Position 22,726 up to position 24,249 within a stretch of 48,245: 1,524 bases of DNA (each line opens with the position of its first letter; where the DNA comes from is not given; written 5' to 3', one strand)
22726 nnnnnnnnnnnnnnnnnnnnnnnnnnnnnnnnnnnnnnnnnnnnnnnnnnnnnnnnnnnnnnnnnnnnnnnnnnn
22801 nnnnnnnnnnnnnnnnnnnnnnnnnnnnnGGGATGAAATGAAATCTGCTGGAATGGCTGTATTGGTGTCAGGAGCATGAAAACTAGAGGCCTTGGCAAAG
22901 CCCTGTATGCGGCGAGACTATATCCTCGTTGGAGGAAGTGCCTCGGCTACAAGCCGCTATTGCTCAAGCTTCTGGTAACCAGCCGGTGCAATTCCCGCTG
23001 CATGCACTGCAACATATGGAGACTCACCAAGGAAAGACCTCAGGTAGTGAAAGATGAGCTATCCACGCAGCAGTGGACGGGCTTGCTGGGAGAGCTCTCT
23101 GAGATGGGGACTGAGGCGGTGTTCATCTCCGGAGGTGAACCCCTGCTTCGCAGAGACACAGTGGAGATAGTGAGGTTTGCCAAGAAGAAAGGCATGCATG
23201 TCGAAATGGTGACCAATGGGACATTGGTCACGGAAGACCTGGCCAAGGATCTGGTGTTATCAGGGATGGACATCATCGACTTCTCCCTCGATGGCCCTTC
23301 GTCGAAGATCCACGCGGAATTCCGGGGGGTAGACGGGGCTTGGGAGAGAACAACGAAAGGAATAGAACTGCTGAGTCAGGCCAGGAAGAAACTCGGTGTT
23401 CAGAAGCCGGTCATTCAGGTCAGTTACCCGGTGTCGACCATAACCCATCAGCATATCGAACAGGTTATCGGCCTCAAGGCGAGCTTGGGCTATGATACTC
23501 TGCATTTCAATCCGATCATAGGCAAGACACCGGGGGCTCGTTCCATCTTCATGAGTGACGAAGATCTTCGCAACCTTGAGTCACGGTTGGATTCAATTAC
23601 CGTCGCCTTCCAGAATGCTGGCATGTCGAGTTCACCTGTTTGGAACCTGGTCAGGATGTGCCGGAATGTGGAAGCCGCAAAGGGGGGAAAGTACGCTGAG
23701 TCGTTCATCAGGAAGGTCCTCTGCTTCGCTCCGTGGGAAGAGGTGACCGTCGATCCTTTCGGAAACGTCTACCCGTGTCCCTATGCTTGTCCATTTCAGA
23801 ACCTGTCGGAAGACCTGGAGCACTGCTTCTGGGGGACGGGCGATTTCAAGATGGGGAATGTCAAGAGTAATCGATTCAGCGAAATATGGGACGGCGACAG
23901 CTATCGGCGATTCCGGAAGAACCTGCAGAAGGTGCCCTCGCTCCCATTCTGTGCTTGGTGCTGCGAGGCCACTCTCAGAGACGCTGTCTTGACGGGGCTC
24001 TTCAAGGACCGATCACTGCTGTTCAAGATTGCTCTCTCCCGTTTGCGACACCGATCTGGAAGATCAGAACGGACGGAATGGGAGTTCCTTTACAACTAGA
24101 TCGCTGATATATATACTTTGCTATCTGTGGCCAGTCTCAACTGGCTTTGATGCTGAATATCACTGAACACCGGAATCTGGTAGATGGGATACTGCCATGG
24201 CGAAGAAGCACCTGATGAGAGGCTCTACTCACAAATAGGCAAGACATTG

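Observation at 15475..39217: Two homologous c-di-GMP riboswitch-gene units face each other and bracket ~17.5 kb of glycan-tailoring genes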

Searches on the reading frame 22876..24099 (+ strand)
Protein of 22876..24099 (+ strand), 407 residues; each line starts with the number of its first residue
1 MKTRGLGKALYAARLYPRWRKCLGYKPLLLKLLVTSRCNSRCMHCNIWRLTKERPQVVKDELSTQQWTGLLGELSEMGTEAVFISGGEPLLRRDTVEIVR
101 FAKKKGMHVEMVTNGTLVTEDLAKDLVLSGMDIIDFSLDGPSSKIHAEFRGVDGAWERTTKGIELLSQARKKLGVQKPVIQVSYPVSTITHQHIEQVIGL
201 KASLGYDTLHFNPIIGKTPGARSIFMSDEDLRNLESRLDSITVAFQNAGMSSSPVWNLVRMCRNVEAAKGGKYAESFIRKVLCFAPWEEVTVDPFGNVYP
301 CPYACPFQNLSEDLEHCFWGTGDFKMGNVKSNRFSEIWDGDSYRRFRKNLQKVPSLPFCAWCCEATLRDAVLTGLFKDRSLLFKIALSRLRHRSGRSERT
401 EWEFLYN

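Call 12: search_protein_families(library=pfam, proteins=[window:22876-24099:+], max_evalue=0.001)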
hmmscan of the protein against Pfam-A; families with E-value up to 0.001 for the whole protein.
window:22876-24099:+ (407 aa): 3 families
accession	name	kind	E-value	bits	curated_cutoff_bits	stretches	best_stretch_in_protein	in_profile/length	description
PF04055.27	Radical_SAM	-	6.8e-25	88.6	29.5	1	34-171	3-141/166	Radical SAM superfamily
PF13186.11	SPASM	-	8.4e-14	52.1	21.5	1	283-362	1-66/67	Iron-sulfur cluster-binding domain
PF13353.11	Fer4_12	-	0.00012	22.8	22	1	34-143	11-118/137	4Fe-4S single cluster domain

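Call 41: search_protein_families(library=ncbifam, proteins=[window:22876-24099:+], max_evalue=0.01)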
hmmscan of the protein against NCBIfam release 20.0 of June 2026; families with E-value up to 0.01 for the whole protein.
window:22876-24099:+ (407 aa): 78 families (the best 25 are shown)
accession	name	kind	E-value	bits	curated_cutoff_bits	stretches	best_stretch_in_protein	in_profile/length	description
TIGR04545.1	rSAM_ahbD_hemeb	equivalog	7.9e-35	120.9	500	1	34-211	6-172/339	heme b synthase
TIGR04546.1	rSAM_ahbC_deAc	equivalog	1.3e-33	116.4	650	1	33-176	44-182/390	12,18-didecarboxysiroheme deacetylase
TIGR04055.1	rSAM_NirJ2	equivalog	3.9e-30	105.5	500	1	34-338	6-273/326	putative heme d1 biosynthesis radical SAM protein NirJ2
TIGR04347.1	pseudo_SAM_Halo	equivalog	6.9e-30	104.6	525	1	34-232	44-232/390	TIGR04347 family pseudo-SAM/SPASM protein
TIGR04051.1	rSAM_NirJ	equivalog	2.5e-29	102.3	515.45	1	35-178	9-147/354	heme d1 biosynthesis radical SAM protein NirJ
TIGR04317.1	W_rSAM_matur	equivalog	5.5e-29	101.4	380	1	33-362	9-313/349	tungsten cofactor oxidoreductase radical SAM maturase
TIGR04054.1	rSAM_NirJ1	equivalog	2.2e-28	99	650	1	34-182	42-185/387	putative heme d1 biosynthesis radical SAM protein NirJ1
TIGR04053.2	TIGR04053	equivalog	6.3e-25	88.2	395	1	26-181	6-160/366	TIGR04053 family radical SAM/SPASM domain-containing protein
TIGR02668.1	moaA_archaeal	equivalog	1.3e-24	86.8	325.25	1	30-257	12-229/303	GTP 3',8-cyclase MoaA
NF050035.1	rSAM_WgK_link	exception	5.5e-23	81.5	650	1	25-168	6-145/367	radical SAM/SPASM peptide maturase WgkB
NF045574.1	sacti_mat_StsB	exception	1.5e-22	80.1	625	1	34-169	102-231/466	StsB family radical SAM/SPASM domain sactipeptide maturase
TIGR04311.1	rSAM_Geo_metal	subfamily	3.1e-22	79.2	400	2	30-208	5-181/423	radical SAM/SPASM family putative metalloenzyme maturase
TIGR04250.1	SCM_rSAM_ScmE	equivalog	8.7e-22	77.5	400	1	32-170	7-141/358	SynChlorMet cassette radical SAM/SPASM protein ScmE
TIGR02109.1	PQQ_syn_pqqE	equivalog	1.2e-21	77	381.35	1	26-166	5-141/358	pyrroloquinoline quinone biosynthesis protein PqqE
TIGR04303.1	GeoRSP_rSAM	equivalog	2.3e-21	76.7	400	1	27-212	4-175/325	GeoRSP system radical SAM/SPASM protein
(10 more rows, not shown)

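Call 63: find_encoding_contigs(protein=window:22876-24099:+, flank=10000, max_places=6)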
Protein window:22876-24099:+ (407 aa): 1 contig read that carries it; 1 place shown.
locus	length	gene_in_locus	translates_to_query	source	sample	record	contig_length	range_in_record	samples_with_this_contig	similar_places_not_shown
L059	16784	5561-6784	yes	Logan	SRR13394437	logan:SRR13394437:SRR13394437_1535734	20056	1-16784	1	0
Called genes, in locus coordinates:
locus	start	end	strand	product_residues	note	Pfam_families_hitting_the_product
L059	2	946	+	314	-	?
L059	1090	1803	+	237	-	PF01522:Polysacc_deac_1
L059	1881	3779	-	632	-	-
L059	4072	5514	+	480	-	PF02310:B12-binding (weak), PF04055:Radical_SAM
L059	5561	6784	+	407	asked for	PF04055:Radical_SAM, PF13186:SPASM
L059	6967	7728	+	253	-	PF02353:CMAS (weak), PF01209:Ubie_methyltran, PF13489:Methyltransf_23, PF13847:Methyltransf_31, PF08241:Methyltransf_11, PF08242:Methyltransf_12, PF13649:Methyltransf_25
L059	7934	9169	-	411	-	PF13439:Glyco_transf_4, PF13579:Glyco_trans_4_4, PF20706:GT4-conflict, PF00534:Glycos_transf_1, PF13692:Glyco_trans_1_4, PF13524:Glyco_trans_1_2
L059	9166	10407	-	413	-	PF13439:Glyco_transf_4, PF13579:Glyco_trans_4_4 (faint), PF20706:GT4-conflict, PF00534:Glycos_transf_1, PF13692:Glyco_trans_1_4, PF13524:Glyco_trans_1_2 (weak)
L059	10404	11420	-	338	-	-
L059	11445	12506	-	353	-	PF13527:Acetyltransf_9, PF00583:Acetyltransf_1 (faint), PF13508:Acetyltransf_7 (faint)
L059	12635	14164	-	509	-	PF01943:Polysacc_synt, PF13440:Polysacc_synt_3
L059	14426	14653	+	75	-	-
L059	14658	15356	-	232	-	PF02517:Rce1-like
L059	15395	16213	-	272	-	PF07760:DUF1616, PF20176:DUF6541 (weak)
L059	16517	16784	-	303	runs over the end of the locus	PF05711:TylF, PF13578:Methyltransf_24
